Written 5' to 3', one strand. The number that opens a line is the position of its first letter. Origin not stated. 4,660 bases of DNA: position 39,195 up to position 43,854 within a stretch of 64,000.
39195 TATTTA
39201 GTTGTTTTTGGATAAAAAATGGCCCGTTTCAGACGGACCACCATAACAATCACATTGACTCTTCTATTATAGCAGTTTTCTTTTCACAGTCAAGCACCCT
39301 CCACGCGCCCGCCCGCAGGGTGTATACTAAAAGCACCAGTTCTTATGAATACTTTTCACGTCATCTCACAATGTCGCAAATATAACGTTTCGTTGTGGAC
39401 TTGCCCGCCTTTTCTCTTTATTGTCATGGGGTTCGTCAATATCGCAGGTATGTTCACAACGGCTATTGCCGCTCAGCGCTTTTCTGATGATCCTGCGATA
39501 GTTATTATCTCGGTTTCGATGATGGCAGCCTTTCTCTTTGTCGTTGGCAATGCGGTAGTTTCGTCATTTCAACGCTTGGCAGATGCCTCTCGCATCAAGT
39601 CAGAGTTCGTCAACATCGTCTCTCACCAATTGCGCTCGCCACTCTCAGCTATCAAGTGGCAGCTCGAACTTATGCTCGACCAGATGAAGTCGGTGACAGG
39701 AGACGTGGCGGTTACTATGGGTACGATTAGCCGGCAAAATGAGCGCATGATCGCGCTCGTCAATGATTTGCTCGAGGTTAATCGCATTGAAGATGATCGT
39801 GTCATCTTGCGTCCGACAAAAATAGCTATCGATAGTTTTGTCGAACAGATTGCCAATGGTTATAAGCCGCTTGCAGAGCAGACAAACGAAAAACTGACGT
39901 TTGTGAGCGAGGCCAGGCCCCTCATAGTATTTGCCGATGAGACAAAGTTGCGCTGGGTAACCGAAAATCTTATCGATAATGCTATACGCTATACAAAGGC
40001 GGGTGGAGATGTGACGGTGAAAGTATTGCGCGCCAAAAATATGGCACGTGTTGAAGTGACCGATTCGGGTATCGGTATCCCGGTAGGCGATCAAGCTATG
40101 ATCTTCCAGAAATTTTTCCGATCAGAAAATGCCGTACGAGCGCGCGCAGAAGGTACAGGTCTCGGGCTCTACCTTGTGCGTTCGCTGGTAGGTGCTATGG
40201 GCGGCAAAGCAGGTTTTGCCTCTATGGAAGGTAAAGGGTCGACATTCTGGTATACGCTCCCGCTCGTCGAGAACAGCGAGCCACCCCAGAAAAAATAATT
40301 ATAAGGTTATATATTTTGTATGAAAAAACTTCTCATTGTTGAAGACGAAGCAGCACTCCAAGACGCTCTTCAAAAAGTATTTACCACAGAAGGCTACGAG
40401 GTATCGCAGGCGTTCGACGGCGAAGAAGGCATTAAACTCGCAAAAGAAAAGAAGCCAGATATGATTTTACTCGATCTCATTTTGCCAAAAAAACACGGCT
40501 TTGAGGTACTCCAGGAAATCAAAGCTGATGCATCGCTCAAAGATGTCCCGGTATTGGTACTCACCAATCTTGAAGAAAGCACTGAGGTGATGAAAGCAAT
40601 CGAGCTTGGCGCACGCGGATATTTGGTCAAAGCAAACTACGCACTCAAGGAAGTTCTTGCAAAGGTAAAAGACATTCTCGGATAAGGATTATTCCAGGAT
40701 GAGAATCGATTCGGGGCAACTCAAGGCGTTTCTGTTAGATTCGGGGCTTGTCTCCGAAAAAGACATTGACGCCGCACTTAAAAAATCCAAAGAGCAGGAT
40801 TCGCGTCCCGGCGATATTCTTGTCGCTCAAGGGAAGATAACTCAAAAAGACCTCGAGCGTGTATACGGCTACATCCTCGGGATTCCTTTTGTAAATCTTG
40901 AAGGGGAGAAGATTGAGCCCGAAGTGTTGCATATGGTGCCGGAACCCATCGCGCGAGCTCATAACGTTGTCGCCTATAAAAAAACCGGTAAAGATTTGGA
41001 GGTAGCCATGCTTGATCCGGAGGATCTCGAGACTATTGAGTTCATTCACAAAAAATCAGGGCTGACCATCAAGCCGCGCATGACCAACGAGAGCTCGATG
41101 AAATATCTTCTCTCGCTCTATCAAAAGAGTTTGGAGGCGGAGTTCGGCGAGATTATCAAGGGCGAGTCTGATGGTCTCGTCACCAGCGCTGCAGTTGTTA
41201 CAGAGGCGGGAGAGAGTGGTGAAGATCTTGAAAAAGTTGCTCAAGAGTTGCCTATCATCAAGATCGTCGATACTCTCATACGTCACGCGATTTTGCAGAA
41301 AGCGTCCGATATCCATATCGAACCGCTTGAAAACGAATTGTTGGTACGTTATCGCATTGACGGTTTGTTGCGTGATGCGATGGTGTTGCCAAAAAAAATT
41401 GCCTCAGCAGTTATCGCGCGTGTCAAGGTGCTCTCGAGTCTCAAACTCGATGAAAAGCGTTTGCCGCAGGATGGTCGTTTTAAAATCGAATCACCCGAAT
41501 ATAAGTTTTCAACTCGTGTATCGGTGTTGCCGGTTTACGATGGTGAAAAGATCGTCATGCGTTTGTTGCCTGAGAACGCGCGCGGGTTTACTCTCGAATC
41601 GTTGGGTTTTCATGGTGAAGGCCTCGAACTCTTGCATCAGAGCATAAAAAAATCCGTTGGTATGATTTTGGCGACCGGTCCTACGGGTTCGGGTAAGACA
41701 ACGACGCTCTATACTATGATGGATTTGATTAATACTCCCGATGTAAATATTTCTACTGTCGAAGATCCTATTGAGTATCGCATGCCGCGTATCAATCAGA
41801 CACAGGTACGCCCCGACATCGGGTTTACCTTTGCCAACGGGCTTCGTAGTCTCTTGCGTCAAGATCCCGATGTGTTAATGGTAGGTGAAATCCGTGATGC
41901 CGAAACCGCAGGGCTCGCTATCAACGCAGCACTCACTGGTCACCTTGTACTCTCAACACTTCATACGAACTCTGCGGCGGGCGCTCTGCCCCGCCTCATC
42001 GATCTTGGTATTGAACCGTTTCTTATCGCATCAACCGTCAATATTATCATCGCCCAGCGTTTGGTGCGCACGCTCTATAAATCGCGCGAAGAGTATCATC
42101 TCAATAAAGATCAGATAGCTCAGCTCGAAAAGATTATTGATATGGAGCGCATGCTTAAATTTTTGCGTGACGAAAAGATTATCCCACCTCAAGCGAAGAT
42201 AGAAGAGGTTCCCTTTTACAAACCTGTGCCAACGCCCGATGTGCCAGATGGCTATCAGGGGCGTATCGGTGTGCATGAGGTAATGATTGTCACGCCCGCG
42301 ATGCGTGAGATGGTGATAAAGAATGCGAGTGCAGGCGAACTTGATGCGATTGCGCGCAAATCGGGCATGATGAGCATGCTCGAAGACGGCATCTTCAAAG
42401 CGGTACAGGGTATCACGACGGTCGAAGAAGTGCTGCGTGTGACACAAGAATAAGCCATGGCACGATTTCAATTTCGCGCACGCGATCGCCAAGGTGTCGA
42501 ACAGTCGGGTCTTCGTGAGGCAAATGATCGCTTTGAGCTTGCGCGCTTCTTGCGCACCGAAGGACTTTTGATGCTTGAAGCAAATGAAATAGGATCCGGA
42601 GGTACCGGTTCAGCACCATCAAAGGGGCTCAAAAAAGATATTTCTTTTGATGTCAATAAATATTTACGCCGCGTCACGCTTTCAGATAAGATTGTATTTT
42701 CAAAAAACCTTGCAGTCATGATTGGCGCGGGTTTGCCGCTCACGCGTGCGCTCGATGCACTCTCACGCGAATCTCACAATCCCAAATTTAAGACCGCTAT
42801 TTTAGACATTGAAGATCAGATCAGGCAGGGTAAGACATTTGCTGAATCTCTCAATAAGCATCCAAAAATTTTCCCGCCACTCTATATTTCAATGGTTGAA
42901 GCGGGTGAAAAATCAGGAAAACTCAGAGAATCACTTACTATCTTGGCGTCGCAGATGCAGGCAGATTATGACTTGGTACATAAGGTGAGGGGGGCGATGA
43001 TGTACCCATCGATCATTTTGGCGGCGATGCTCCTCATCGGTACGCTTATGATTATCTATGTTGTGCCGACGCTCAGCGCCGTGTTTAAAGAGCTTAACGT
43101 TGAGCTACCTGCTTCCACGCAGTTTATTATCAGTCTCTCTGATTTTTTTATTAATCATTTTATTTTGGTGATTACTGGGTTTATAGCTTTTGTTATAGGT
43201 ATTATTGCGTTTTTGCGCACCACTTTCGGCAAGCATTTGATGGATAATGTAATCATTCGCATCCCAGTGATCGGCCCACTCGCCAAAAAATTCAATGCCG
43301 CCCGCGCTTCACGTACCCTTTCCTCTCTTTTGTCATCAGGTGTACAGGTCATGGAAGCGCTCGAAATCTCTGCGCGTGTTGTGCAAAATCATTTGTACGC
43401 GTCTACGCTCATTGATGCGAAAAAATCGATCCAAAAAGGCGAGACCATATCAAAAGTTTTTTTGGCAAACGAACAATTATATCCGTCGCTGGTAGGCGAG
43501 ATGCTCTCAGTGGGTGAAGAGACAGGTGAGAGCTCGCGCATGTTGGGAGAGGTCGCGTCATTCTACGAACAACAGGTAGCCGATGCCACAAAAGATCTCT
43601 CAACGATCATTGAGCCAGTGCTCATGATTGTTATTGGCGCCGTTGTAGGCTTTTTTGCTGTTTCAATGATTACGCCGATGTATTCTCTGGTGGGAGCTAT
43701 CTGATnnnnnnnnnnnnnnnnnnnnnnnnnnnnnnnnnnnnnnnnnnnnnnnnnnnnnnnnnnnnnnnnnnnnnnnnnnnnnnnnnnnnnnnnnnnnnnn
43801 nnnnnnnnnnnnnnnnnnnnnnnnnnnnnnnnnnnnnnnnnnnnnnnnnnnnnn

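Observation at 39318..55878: Type IV pilus locus: HK/RR-pilB-pilC-six prepilin-like genes (two ~940-aa PilX_N giants, one LamG-pilin)-pilMNO, with no secretin, prepilin peptidase or PilT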

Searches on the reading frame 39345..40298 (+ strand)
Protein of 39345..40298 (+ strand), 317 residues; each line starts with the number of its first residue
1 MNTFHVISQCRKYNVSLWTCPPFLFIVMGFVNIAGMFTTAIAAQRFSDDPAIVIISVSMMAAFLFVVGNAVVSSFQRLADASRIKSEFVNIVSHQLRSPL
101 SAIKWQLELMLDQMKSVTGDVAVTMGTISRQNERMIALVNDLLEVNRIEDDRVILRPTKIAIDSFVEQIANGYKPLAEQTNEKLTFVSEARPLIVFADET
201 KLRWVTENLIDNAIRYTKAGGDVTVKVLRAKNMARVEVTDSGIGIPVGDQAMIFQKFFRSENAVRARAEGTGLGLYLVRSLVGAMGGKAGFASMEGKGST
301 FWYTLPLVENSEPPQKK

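Call 4: search_protein_families(library=pfam, max_evalue=0.01, proteins=[window:39345-40298:+])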
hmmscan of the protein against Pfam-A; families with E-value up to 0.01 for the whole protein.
window:39345-40298:+ (317 aa): 3 families
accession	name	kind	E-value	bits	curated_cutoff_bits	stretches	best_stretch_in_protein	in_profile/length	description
PF02518.31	HATPase_c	-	1.7e-27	96.5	26.4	1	198-307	2-109/111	Histidine kinase-, DNA gyrase B-, and HSP90-like ATPase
PF00512.31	HisKA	-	2.8e-13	50.2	26.9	1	85-150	2-65/66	His Kinase A (phospho-acceptor) domain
PF13581.12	HATPase_c_2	-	0.00062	20.2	27.4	1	206-282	36-109/127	Histidine kinase-like ATPase domain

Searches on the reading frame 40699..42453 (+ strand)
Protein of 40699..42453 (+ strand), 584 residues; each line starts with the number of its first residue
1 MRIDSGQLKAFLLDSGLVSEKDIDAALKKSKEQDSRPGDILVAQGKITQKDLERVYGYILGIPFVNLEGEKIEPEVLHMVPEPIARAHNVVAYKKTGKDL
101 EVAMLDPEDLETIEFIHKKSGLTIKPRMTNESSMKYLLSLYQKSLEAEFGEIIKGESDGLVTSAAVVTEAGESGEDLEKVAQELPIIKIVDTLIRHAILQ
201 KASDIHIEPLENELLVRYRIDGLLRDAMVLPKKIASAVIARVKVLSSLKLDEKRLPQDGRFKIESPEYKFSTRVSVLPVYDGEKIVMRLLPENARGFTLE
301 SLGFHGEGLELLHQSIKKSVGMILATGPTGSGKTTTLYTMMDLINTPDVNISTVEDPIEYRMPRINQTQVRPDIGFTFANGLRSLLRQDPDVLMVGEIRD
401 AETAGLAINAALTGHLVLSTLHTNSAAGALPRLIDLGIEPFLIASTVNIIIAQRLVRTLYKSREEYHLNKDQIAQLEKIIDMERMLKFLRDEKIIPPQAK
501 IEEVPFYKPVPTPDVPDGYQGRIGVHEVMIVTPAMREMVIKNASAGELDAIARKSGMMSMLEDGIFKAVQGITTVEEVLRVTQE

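Call 4: search_protein_families(library=pfam, max_evalue=0.01, proteins=[window:40699-42453:+])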
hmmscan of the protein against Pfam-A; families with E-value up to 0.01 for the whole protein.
window:40699-42453:+ (584 aa): 4 families
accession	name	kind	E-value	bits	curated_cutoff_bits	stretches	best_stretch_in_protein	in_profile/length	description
PF00437.27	T2SSE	-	5e-120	401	24.9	1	182-580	4-370/370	Type II/IV secretion system protein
PF05157.20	MshEN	-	1.2e-14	54.5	23.1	1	60-146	1-88/90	MshEN domain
PF25199.1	nSTAND_NTPase5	-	0.004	17.4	34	1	314-362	35-84/145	Novel STAND NTPase 5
PF13401.12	AAA_22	-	0.0077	17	27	0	320-384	5-64/130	AAA domain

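Call 76: find_related_loci(query=window:40699-42453:+, collection=genome_contigs, flank=10000)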
Query window:40699-42453:+ (584 aa) in genome_contigs; peptide patterns used: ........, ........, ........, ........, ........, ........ (x = any residue, [..] = any of these).
286 stretches matched a pattern; 200 encode a relative of the query (tblastn E <= 1e-3); the best 80 are kept; 80 distinct loci.
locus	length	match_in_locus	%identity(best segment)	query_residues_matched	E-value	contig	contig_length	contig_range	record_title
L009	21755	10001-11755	77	1-584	0e+0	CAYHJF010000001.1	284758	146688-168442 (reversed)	MAG TPA_asm: uncultured Candidatus Saccharibacteria bacterium isolate ERP119705_co13_650 genome assembly, contig: NODE_1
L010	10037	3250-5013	64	1-584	0e+0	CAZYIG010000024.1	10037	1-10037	MAG TPA_asm: uncultured Candidatus Saccharibacteria bacterium isolate SRP062349_co4_58 genome assembly, contig: NODE_178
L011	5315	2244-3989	64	1-584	0e+0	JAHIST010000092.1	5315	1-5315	MAG: Patescibacteria group bacterium isolate MM_PC_MetaG.mb.188 MM_PC_MetaG.mb.188_k141_1864686, whole genome shotgun se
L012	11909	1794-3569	63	1-584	0e+0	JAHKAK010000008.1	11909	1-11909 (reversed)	MAG: Patescibacteria group bacterium isolate Undefined_mixed_planktonic.mb.35 Undefined_mixed_pl.mb.35_k141_82380, whole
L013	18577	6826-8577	94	1-584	0e+0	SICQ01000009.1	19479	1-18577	MAG: Candidatus Ryanbacteria bacterium isolate Baikal-deep-G209 BACOMB-C13334, whole genome shotgun sequence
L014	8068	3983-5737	63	1-584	0e+0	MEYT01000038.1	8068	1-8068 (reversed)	MAG: Candidatus Azambacteria bacterium RIFCSPLOWO2_01_FULL_46_26 rifcsplowo2_01_scaffold_55132, whole genome shotgun seq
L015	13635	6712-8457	62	1-584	0e+0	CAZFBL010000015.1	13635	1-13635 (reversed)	MAG TPA_asm: uncultured Candidatus Saccharibacteria bacterium isolate binchicken_co228_74 genome assembly, contig: NODE_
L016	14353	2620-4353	61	1-584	0e+0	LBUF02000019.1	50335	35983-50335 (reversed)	MAG: Parcubacteria group bacterium GW2011_GWA2_38_13b GWA2_OD1-rel_38_13_curated_7, whole genome shotgun sequence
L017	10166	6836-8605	62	1-584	0e+0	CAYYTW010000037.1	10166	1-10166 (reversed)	MAG TPA_asm: uncultured Candidatus Saccharibacteria bacterium isolate binchicken_co75_197 genome assembly, contig: NODE_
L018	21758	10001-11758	62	1-584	0e+0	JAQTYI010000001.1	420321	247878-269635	MAG: Candidatus Portnoybacteria bacterium isolate STC_33 NODE_23_length_420321_cov_6.434135_Sandtown_C, whole genome sho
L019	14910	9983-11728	60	1-584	0e+0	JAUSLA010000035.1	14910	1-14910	MAG: bacterium isolate E14_metabat.bin.93 E14_k141_1724188, whole genome shotgun sequence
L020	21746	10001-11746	61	1-584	0e+0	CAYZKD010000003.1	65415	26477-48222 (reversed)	MAG TPA_asm: uncultured Candidatus Saccharibacteria bacterium isolate SRP141376_co1_334 genome assembly, contig: NODE_11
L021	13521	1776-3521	62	1-584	0e+0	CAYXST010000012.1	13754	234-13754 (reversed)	MAG TPA_asm: uncultured Candidatus Saccharibacteria bacterium isolate binchicken_co387_104 genome assembly, contig: NODE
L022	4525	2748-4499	60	1-584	0e+0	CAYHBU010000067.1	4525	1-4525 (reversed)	MAG TPA_asm: uncultured Candidatus Saccharibacteria bacterium isolate ERP119705_co10_107 genome assembly, contig: NODE_1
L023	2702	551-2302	60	1-584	0e+0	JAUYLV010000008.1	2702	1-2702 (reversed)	MAG: bacterium isolate C24_metabat.bin.54 C24_k141_577843, whole genome shotgun sequence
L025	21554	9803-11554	59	1-584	0e+0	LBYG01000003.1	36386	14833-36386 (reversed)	MAG: Parcubacteria group bacterium GW2011_GWB1_40_14 UT82_C0003, whole genome shotgun sequence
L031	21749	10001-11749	59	1-584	0e+0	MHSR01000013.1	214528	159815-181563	MAG: Candidatus Terrybacteria bacterium RIFCSPHIGHO2_01_FULL_43_35 rifcsphigho2_01_scaffold_372, whole genome shotgun se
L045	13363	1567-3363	55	1-584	0e+0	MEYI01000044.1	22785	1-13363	MAG: Candidatus Azambacteria bacterium RBG_16_47_10 RBG_16_scaffold_7517, whole genome shotgun sequence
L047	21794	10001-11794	54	1-584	0e+0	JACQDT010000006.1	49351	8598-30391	MAG: Candidatus Azambacteria bacterium isolate NC_groundwater_1002_Pr1_S-0.65um_50_11 Montesol18_Sp65_coassembly_scaffol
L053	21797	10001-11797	57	1-584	0e+0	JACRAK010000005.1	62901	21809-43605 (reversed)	MAG: Candidatus Azambacteria bacterium isolate NC_groundwater_1591_Pr3_B-0.1um_51_37 SR-2_scaffold_141_318405, whole gen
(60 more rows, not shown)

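Call 84: search_protein_families(library=pfam, max_evalue=0.01, proteins=[L009:14631-17003:+, L013:16113-18575:+, L025:14864-17803:+, L031:15003-17945:+, L045:6629-9568:+, L047:15306-18206:+, L053:15363-18056:+])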
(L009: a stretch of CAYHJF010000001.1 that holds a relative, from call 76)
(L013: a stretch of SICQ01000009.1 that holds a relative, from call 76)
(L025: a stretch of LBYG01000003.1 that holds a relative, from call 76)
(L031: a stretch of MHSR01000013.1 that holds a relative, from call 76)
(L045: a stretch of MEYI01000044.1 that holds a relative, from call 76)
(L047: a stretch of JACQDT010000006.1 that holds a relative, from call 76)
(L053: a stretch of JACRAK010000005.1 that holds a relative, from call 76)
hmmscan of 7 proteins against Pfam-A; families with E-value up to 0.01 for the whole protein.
L009:14631-17003:+ (790 aa): 0 families

L013:16113-18575:+ (821 aa): 0 families

L025:14864-17803:+ (979 aa): 1 family
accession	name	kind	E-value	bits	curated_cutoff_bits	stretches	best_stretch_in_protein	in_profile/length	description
PF18886.6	DUF5649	-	0.0014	19.3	25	1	806-852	2-48/68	Repeats of unknown function (DUF5649)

L031:15003-17945:+ (980 aa): 1 family
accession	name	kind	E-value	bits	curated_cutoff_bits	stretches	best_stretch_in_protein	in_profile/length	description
PF02748.20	PyrI_C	-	0.0054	17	23.4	0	440-458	5-22/48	Aspartate carbamoyltransferase regulatory chain, metal binding domain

L045:6629-9568:+ (979 aa): 0 families

L047:15306-18206:+ (966 aa): 0 families

L053:15363-18056:+ (897 aa): 2 families
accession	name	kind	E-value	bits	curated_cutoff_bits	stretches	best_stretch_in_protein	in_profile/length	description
PF23048.1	SH3-A_UBE2O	-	0.0005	21.2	24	0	288-307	65-84/95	UBE2O, N-terminal SH3-A domain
PF00411.24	Ribosomal_S11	-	0.0032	18.3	25.1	0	468-513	39-84/110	Ribosomal protein S11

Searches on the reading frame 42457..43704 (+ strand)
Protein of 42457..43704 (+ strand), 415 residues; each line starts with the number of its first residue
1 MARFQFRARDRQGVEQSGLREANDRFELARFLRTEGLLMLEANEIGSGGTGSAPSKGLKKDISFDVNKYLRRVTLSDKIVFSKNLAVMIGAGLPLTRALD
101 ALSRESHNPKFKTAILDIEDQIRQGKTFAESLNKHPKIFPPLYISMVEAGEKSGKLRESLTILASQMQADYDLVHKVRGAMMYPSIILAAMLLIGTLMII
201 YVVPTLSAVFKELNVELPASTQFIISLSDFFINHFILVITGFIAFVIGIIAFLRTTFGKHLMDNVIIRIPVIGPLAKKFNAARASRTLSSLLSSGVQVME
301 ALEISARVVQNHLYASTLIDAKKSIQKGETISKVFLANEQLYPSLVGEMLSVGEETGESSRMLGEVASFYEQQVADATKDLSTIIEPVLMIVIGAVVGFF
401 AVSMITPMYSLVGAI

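Call 4: search_protein_families(library=pfam, max_evalue=0.01, proteins=[window:42457-43704:+])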
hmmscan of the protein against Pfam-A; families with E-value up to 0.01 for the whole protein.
window:42457-43704:+ (415 aa): 1 family
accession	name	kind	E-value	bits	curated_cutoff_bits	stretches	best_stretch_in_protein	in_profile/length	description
PF00482.28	T2SSF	-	1e-53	181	25.2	2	81-204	1-125/125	Type II secretion system (T2SS), protein F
